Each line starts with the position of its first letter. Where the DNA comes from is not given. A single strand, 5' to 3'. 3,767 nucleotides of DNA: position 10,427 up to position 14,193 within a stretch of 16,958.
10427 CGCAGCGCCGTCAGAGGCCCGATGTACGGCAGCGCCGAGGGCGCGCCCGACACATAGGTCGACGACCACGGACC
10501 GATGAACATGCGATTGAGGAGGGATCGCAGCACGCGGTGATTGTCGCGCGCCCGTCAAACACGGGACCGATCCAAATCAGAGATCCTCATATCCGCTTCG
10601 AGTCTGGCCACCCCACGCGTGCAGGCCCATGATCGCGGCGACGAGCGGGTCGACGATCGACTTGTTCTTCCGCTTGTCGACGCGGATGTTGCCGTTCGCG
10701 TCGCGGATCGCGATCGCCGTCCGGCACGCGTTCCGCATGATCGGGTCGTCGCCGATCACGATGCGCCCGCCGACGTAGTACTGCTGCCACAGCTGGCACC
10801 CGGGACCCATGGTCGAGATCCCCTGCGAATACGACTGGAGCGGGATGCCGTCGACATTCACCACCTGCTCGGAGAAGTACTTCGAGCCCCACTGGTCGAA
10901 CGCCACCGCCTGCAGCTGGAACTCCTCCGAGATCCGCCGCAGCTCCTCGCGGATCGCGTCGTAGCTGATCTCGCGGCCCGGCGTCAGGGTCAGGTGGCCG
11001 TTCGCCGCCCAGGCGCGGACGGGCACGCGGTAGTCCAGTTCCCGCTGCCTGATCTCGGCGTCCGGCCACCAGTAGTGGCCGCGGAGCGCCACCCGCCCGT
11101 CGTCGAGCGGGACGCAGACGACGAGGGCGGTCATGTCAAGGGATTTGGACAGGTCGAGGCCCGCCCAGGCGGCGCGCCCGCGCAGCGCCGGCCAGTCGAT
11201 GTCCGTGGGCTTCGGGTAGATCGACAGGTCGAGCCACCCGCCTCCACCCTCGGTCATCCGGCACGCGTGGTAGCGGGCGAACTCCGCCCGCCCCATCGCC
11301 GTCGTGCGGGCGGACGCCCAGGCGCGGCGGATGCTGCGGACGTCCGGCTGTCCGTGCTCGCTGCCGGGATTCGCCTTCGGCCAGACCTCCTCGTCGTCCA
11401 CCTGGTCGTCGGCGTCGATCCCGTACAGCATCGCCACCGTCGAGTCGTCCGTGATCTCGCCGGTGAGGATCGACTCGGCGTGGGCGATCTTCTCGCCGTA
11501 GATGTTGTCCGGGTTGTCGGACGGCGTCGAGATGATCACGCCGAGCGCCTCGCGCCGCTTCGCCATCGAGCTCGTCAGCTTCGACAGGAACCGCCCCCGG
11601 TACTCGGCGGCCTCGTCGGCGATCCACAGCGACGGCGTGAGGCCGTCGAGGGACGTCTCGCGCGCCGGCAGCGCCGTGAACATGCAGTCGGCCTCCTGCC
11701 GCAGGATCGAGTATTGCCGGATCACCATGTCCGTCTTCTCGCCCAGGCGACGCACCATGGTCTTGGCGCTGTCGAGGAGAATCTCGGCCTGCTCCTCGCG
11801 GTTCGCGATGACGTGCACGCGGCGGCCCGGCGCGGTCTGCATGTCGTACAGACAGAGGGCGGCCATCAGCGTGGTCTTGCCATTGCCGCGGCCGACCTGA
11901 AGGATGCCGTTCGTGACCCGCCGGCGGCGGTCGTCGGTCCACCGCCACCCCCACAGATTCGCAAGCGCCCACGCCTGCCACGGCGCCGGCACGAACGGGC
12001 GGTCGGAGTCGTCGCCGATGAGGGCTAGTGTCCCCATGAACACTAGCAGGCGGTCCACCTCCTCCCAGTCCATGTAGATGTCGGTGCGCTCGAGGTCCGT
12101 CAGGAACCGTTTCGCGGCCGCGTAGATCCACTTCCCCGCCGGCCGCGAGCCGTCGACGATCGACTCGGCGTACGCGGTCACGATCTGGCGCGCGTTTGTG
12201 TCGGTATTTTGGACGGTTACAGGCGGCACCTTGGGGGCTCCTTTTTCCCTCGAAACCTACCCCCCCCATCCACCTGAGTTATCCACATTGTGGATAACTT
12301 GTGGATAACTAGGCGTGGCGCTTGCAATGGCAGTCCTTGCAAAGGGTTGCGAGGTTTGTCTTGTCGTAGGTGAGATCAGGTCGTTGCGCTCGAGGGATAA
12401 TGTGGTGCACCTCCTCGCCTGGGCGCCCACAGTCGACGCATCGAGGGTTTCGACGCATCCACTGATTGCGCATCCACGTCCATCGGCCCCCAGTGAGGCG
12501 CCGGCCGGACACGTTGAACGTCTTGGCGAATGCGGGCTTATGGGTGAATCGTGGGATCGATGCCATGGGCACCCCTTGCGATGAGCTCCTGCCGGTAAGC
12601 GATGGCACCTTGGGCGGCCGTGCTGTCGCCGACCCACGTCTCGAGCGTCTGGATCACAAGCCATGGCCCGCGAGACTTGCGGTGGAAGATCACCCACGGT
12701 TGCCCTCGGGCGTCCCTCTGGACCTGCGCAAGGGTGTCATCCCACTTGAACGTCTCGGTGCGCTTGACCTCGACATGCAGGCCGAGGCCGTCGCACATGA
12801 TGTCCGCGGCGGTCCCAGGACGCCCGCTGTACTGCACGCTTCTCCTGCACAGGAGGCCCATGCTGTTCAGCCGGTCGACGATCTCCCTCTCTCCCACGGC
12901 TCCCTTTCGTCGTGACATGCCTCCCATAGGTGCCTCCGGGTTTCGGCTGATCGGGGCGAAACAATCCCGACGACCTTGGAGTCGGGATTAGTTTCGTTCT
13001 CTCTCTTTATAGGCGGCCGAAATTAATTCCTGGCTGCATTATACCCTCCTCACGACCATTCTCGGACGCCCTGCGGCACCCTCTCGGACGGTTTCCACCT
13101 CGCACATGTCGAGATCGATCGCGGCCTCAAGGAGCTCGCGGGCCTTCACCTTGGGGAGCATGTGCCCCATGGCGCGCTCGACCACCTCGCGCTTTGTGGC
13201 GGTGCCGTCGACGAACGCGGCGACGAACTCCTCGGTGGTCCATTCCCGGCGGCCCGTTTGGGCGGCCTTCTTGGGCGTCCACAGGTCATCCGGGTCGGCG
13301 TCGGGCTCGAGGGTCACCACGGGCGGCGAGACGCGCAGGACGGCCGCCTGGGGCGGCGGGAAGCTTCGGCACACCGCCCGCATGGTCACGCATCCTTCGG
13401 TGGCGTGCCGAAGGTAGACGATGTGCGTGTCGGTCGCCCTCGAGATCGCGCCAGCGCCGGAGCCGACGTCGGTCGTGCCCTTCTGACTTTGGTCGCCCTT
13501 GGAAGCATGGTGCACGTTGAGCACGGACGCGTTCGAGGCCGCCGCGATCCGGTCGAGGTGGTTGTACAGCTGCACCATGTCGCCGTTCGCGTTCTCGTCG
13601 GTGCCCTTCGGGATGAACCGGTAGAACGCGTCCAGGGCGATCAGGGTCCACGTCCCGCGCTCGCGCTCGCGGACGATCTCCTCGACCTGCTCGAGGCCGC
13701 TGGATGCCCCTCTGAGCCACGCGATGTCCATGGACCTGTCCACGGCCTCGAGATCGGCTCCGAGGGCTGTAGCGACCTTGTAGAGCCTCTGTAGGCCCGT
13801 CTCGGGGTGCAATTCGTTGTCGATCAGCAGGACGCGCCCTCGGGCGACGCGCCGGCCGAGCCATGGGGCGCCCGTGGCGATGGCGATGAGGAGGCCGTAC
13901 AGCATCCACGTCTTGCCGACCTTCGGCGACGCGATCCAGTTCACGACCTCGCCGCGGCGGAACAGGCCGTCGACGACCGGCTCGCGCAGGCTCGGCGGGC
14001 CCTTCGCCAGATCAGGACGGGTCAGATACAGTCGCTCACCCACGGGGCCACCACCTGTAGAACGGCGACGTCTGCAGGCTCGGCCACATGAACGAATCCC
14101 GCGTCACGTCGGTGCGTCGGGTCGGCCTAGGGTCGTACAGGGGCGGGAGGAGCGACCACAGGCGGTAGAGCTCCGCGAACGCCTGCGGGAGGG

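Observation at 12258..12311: Three perfect consensus DnaA boxes (palindrome plus helical-phase direct repeat) exactly at the HNH | TerL junction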

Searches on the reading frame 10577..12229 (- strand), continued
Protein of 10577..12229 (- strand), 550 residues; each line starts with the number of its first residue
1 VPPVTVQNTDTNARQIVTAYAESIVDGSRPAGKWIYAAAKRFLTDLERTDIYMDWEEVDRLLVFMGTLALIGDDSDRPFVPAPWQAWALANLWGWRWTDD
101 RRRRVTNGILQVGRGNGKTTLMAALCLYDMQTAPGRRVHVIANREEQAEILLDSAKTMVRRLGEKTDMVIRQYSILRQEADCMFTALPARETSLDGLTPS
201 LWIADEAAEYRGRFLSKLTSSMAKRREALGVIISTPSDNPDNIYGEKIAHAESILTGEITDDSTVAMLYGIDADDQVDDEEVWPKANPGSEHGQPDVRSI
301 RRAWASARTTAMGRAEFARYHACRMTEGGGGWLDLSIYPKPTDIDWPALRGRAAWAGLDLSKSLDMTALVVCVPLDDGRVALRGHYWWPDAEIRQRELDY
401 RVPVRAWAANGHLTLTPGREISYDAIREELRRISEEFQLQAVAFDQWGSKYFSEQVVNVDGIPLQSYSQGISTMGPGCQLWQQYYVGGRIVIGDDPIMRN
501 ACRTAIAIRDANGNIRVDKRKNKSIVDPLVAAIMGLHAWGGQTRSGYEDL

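Call 77: find_homologous_proteins(query=L018:3236-3748:+, max_evalue=0.001)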
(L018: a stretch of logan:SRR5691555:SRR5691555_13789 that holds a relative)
Query L018:3236-3748:+ (170 aa): 2 proteins with E <= 0.001 among 1406 candidates.
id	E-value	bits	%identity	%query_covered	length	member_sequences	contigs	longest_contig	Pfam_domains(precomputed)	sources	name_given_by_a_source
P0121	2.1e-95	335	91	100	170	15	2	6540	-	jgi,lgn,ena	jgi:hypothetical protein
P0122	6.4e-35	138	49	90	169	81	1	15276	-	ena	-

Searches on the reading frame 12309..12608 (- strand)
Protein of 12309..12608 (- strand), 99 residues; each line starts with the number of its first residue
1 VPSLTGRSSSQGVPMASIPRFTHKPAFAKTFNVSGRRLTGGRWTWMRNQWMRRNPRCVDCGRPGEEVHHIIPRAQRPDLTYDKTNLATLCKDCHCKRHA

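Call 7: search_protein_families(library=pfam, proteins=[window:12309-12608:-], max_evalue=0.01)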
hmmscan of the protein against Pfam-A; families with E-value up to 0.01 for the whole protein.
window:12309-12608:- (99 aa): 2 families
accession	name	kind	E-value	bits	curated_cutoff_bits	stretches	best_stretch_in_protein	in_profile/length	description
PF01844.29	HNH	-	1e-10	42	21.4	1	57-98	1-45/47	HNH endonuclease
PF13391.12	HNH_2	-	0.00031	21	21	1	57-95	1-56/66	HNH endonuclease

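Call 8: search_protein_families(library=phrogs, proteins=[window:12309-12608:-], max_evalue=0.001)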
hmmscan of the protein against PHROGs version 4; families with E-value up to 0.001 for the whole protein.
window:12309-12608:- (99 aa): 16 families
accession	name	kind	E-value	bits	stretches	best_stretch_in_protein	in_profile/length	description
phrog_589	-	DNA, RNA and nucleotide metabolism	3.7e-19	70.2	1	29-98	65-139/179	HNH endonuclease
phrog_144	-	DNA, RNA and nucleotide metabolism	1.1e-16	62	1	36-98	65-133/175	HNH endonuclease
phrog_5956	-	DNA, RNA and nucleotide metabolism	5.5e-13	49.8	1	41-98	45-108/138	HNH endonuclease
phrog_119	-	DNA, RNA and nucleotide metabolism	7.1e-12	45.9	1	42-98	190-255/443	HNH endonuclease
phrog_2323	-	DNA, RNA and nucleotide metabolism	7.1e-10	39.9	1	30-96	11-82/113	HNH endonuclease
phrog_1271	-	DNA, RNA and nucleotide metabolism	1.8e-09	38.5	1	42-98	253-316/361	HNH endonuclease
phrog_4581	-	head and packaging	1.1e-08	35.9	1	42-98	52-109/395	terminase small subunit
phrog_24030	-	DNA, RNA and nucleotide metabolism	1.1e-07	32.5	1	47-96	10-61/342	RNA ligase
phrog_338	-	DNA, RNA and nucleotide metabolism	2.8e-07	31.2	1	34-97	185-259/340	HNH endonuclease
phrog_8446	-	DNA, RNA and nucleotide metabolism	2.5e-06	28.3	1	40-96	125-194/211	HNH endonuclease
phrog_7370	-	DNA, RNA and nucleotide metabolism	3.1e-06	28.3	1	48-98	35-84/115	HNH endonuclease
phrog_7785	-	DNA, RNA and nucleotide metabolism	3.2e-06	28.2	1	52-96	68-110/147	HNH endonuclease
phrog_6050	-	DNA, RNA and nucleotide metabolism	7.3e-06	26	1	49-98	306-358/402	HNH endonuclease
phrog_8048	-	DNA, RNA and nucleotide metabolism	1.2e-05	25.7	1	52-97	174-226/273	HNH endonuclease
phrog_333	-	DNA, RNA and nucleotide metabolism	7.2e-05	24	1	38-96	16-77/138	HNH endonuclease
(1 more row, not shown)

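Call 37: find_related_loci(query=A2, collection=viral_contigs, flank=1500)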
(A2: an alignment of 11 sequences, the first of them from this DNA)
Query A2 (85 aa) in viral_contigs; peptide patterns used: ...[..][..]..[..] (x = any residue, [..] = any of these).
99 stretches matched a pattern; 71 encode a relative of the query (tblastn E <= 1e-3); 71 distinct loci.
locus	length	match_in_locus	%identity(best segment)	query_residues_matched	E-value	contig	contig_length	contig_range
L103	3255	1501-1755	99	1-85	1e-56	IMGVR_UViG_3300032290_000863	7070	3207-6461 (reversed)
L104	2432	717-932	65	14-85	3e-31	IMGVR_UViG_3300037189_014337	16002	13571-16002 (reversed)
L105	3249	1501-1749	59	6-85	9e-27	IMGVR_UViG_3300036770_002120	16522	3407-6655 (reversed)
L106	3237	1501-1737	58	4-84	7e-26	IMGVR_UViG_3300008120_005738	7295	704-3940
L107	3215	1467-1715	55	6-85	4e-25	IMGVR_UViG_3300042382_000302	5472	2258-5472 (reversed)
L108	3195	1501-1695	60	20-84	5e-25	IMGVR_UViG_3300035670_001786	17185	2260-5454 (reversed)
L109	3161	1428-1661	53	7-84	8e-25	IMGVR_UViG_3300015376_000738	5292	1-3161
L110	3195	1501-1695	60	20-84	2e-24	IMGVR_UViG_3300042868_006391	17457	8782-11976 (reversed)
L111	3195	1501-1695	60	20-84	2e-24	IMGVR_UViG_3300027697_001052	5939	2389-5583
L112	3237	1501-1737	48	7-85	3e-22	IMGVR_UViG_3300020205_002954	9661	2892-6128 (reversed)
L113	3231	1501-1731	50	7-84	4e-22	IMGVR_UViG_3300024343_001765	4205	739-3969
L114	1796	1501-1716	53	13-84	9e-22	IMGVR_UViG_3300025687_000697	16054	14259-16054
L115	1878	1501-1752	48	1-84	2e-20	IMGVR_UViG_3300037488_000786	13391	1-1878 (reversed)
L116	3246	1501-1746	45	7-85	4e-20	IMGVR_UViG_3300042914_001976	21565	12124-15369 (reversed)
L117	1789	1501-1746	46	7-85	4e-20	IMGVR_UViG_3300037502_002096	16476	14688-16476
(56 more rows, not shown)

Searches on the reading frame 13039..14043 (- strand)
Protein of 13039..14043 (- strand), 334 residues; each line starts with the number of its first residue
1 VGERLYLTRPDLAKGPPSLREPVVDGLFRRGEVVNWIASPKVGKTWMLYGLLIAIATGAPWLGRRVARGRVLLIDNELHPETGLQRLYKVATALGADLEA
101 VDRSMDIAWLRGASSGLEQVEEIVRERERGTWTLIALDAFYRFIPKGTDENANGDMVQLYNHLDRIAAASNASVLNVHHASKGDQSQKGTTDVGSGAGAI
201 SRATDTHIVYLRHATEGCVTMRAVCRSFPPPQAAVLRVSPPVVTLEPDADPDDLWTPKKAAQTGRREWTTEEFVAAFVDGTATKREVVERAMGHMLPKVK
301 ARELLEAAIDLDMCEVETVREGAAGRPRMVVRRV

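Call 7: search_protein_families(library=pfam, proteins=[window:13039-14043:-], max_evalue=0.01)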
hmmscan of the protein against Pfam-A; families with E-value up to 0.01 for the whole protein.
window:13039-14043:- (334 aa): 1 family
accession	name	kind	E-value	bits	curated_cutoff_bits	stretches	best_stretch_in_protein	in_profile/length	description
PF13481.12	AAA_25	-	8.1e-31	107.6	27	1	10-184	12-194/195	AAA domain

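Call 8: search_protein_families(library=phrogs, proteins=[window:13039-14043:-], max_evalue=0.001)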
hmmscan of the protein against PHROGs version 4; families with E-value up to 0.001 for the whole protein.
window:13039-14043:- (334 aa): 12 families
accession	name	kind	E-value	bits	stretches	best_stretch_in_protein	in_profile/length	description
phrog_2597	-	DNA, RNA and nucleotide metabolism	2.8e-37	129.6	1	12-208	348-542/747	DNA primase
phrog_906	-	DNA, RNA and nucleotide metabolism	2e-25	90.7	1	20-212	516-698/872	DNA polymerase/primase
phrog_3123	-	unknown function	3.2e-12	46.8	1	23-191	333-519/583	-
phrog_3228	-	DNA, RNA and nucleotide metabolism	5.7e-11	42.5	1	16-209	359-553/766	replicative helicase-primase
phrog_239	-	DNA, RNA and nucleotide metabolism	1e-09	38.9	1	24-209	352-552/801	DNA primase/helicase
phrog_30286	-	unknown function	5.1e-09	35.9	1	25-219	108-306/590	-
phrog_1284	-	unknown function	2.8e-08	34.5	1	23-185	27-189/306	-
phrog_2850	-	unknown function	5.7e-08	33.1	1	44-206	171-327/465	-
phrog_25693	-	unknown function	2.8e-06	27.2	1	20-203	39-231/405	-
phrog_13004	-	unknown function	1.1e-05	25.5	1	38-186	140-294/363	-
phrog_6012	-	DNA, RNA and nucleotide metabolism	2.7e-05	24.6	1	25-207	142-321/447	DNA helicase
phrog_19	-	DNA, RNA and nucleotide metabolism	9.3e-05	22.5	1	26-185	348-510/621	DnaB-like replicative helicase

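Call 52: search_dna_similar(query=window:13039-14043:-, collection=phages, mode=protein, max_rows=15)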
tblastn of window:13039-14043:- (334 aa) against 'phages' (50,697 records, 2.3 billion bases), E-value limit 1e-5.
Records with a match: 92; places in all: 92; records where one place covers at least 80% of the query: 3.
Best place of each record, by identity: <60% 92.
By first word of the organism name: Streptococcus 36; Salmonella 30; Paenibacillus 7; Klebsiella 3; Faecalibacterium 3; Bacteriophage 3; Enterococcus 2; Bacillus 2; Enterobacter 2; Flavonifractor 1; and 3 more.
By host as written in the record: Salmonella enterica 7; Salmonella enterica subsp. enterica serovar Infantis 6; Paenibacillus larvae NRRL 2605 5; - 4; Salmonella enterica subsp. enterica serovar Typhimurium 4; Klebsiella pneumoniae 2; Faecalibacterium prausnitzii 2; Enterococcus faecalis 2; and 53 more.
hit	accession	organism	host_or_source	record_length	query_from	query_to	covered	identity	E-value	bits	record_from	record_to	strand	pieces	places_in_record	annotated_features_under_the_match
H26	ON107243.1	Klebsiella phage 37P2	Klebsiella pneumoniae TCU_KP_37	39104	8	311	91%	26.8%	2e-9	65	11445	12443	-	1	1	helicase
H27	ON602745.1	Klebsiella phage VLCpiS11a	Klebsiella pneumoniae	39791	8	311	91%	26.2%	1e-8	62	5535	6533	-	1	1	replicative helicase-primase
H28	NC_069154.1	Klebsiella phage VLCpiS11a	Klebsiella pneumoniae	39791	8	311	91%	26.2%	1e-8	62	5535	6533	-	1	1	replicative helicase-primase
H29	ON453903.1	Flavonifractor phage Castelnaud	Flavonifractor plautii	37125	17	265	75%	29.2%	1e-15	84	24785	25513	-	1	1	DNA primase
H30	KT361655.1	Paenibacillus phage Hayley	Paenibacillus larvae NRRL 2605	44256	17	266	75%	29.0%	3e-14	80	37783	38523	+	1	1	DNA primase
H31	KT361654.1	Paenibacillus phage Vegas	Paenibacillus larvae NRRL 2605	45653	17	266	75%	29.0%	3e-14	80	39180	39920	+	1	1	DNA primase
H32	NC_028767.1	Paenibacillus phage Vegas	Paenibacillus larvae NRRL 2605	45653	17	266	75%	29.0%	3e-14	80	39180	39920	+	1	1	DNA primase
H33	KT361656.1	Paenibacillus phage Vadim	Paenibacillus larvae NRRL 2605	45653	17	266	75%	29.0%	3e-14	80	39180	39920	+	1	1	DNA primase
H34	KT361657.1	Paenibacillus phage Diane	Paenibacillus larvae NRRL 2605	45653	17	266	75%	29.0%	3e-14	80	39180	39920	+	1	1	DNA primase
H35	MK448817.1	Streptococcus phage Javan59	Streptococcus anginosus 1505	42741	17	228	63%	32.0%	2e-10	67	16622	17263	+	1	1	replicative DNA helicase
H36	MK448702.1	Streptococcus phage Javan199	Streptococcus equinus 2B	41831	17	228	63%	31.7%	1e-12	75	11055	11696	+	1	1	replicative DNA helicase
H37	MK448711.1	Streptococcus phage Javan235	Streptococcus gallolyticus UCN34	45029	17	228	63%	31.7%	1e-12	74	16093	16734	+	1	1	replicative DNA helicase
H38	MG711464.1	Faecalibacterium phage FP_Lugh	Faecalibacterium prausnitzii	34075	17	208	57%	34.5%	1e-15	84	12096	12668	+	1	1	primase/helicase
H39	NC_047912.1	Faecalibacterium phage FP_Lugh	Faecalibacterium prausnitzii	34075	17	208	57%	34.5%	1e-15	84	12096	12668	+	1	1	DNA primase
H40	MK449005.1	Streptococcus phage Javan74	Streptococcus anginosus J4211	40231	17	228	63%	31.2%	1e-12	74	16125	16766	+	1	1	replicative DNA helicase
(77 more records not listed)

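Call 75: search_solved_structures(query=window:13039-14043:-, max_evalue=0.01)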
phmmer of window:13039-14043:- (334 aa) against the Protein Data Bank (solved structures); distinct sequences matched with E-value up to 0.01: 1.
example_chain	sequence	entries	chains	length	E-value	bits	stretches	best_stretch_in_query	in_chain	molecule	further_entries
1g8y_A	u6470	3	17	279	2.5e-06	30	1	31-190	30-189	REGULATORY PROTEIN REPA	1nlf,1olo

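Call 86: find_homologous_proteins(query=window:13039-14043:-, max_evalue=1e-10)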
Query window:13039-14043:- (334 aa): 444 proteins with E <= 1e-10 among 8000 candidates; the best 120 are listed.
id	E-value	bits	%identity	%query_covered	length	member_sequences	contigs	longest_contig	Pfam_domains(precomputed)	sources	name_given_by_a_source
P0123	5.1e-215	731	98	100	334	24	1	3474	PF13481.13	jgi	-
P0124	1.8e-187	640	83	100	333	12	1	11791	PF13481.13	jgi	jgi:hypothetical protein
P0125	7.0e-183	625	81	100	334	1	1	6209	PF13481.13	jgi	jgi:hypothetical protein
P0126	1.3e-179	614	82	99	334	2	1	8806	PF13481.13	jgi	-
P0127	4.0e-178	609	79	99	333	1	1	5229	PF13481.13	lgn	-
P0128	3.6e-174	596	77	100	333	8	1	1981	PF13481.13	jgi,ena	-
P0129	7.8e-173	592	78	99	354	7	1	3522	PF13481.13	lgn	-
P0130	7.1e-172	589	78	99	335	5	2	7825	PF13481.13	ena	-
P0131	8.1e-170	582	76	99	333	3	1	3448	PF13481.13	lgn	-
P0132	1.1e-168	578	76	100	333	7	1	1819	PF13481.13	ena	-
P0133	1.1e-168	578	75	100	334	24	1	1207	PF13481.13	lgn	-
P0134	7.6e-166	569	75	99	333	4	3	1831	PF13481.13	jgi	jgi:hypothetical protein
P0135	8.1e-165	566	75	99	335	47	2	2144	PF13481.13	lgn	-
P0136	3.6e-164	564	74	100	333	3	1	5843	PF13481.13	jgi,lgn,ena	-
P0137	3.7e-164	564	74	99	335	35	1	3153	PF13481.13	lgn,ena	-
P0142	1.5e-143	496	67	99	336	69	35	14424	PF13481.13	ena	-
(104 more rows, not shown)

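Call 87: find_encoding_contigs(protein=P0124, flank=2500, max_places=2)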
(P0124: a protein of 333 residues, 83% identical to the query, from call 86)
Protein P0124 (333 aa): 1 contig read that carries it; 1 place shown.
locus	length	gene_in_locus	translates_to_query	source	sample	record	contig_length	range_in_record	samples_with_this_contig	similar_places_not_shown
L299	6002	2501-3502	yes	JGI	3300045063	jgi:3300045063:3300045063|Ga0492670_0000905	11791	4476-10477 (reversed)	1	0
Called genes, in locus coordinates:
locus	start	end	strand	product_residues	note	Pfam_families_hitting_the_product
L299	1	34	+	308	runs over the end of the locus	-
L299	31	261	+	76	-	-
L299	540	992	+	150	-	-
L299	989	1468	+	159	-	-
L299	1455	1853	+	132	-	-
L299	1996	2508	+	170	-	-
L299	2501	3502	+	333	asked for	PF13481:AAA_25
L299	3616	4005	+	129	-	-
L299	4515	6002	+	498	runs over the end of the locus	PF03354:TerL_ATPase, PF20441:TerL_nuclease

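Call 88: find_encoding_contigs(protein=P0126, flank=2500, max_places=2)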
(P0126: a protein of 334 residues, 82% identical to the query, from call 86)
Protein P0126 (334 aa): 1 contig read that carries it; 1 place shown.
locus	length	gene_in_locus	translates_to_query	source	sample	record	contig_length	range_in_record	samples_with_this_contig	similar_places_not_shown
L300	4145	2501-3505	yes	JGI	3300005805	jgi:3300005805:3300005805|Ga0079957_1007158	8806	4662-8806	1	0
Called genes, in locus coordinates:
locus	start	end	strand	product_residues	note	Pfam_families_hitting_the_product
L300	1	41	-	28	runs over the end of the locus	-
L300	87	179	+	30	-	-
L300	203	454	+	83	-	-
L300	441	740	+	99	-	-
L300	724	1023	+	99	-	-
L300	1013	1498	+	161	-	-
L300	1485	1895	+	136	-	-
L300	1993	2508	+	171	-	-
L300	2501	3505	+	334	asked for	PF13481:AAA_25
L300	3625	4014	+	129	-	PF24608:PDDEXK_15 (weak)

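Call 89: find_encoding_contigs(protein=P0142, flank=2500, max_places=2)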
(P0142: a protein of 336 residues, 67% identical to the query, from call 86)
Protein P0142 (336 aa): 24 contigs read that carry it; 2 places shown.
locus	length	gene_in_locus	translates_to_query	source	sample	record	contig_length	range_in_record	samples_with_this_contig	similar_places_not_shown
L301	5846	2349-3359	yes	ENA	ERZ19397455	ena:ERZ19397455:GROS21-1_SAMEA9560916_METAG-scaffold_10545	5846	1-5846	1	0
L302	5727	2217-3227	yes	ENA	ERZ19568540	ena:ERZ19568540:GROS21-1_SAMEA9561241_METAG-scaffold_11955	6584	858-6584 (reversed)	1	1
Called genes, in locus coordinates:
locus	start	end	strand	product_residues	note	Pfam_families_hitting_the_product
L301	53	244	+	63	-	-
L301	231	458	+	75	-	-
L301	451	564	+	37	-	-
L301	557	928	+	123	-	-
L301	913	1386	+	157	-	-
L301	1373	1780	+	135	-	-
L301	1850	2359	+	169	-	-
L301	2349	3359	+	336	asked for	PF13481:AAA_25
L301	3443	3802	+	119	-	-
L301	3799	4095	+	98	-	PF01844:HNH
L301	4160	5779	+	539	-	PF03354:TerL_ATPase, PF20441:TerL_nuclease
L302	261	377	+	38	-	-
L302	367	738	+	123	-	-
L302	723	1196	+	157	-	-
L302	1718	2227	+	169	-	-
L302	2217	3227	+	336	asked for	PF13481:AAA_25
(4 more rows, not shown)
